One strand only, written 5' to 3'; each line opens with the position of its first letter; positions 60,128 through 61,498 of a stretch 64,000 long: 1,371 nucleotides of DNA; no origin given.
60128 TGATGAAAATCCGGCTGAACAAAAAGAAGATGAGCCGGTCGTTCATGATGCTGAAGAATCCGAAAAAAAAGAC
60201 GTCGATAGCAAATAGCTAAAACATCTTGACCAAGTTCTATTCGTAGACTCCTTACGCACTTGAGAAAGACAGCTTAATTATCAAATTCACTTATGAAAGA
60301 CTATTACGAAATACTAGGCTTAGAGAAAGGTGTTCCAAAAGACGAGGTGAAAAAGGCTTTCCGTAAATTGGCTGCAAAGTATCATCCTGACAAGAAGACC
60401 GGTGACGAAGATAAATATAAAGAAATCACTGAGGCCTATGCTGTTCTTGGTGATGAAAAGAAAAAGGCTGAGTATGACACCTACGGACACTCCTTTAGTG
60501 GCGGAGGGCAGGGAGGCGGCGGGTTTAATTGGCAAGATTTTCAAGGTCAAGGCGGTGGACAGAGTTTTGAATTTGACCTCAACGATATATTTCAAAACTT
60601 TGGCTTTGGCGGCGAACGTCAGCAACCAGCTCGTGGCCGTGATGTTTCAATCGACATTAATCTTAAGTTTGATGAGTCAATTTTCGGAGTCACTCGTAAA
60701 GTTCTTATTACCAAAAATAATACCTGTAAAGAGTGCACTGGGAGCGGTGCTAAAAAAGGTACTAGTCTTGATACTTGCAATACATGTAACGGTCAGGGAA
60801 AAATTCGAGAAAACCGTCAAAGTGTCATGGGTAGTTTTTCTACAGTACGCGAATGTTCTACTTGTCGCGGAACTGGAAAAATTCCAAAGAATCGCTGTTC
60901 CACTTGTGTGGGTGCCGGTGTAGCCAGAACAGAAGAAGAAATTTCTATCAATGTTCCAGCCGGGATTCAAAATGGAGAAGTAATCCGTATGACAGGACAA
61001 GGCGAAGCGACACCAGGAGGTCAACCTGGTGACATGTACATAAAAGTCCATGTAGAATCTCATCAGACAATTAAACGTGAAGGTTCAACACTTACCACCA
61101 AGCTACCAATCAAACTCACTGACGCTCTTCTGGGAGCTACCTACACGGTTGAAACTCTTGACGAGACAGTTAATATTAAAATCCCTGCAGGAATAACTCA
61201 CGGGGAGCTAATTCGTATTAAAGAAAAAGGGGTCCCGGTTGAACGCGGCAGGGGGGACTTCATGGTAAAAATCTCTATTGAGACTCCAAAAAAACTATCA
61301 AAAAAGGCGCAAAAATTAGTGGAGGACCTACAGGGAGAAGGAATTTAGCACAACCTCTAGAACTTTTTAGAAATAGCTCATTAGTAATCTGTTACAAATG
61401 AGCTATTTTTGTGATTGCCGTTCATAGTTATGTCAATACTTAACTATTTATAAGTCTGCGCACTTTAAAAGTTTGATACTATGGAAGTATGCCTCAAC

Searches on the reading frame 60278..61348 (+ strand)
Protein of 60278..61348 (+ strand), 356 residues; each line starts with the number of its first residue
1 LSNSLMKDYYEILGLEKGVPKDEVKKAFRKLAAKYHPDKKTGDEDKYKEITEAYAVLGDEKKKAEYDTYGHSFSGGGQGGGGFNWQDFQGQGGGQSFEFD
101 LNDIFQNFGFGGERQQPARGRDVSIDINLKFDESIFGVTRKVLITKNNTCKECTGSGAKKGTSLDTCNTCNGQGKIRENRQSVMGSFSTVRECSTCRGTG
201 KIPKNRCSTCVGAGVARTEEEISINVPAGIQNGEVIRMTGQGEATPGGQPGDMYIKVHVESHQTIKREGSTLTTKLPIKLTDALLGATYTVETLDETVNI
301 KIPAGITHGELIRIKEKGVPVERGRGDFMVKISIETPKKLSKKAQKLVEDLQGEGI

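Call 88: search_protein_families(library=pfam, proteins=[window:60278-61348:+], max_evalue=0.00001)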
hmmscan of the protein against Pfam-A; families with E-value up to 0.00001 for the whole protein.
window:60278-61348:+ (356 aa): 3 families
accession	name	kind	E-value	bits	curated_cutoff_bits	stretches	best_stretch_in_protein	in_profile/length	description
PF01556.23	DnaJ_C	-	1.5e-42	145.6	26.6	1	124-337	2-152/152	DnaJ C terminal domain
PF00226.36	DnaJ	-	5.8e-21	74.8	27.8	1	8-67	1-63/63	DnaJ domain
PF00684.25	DnaJ_CXXCXGXG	-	3.7e-15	56.4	32.7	1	150-214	1-65/65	DnaJ central domain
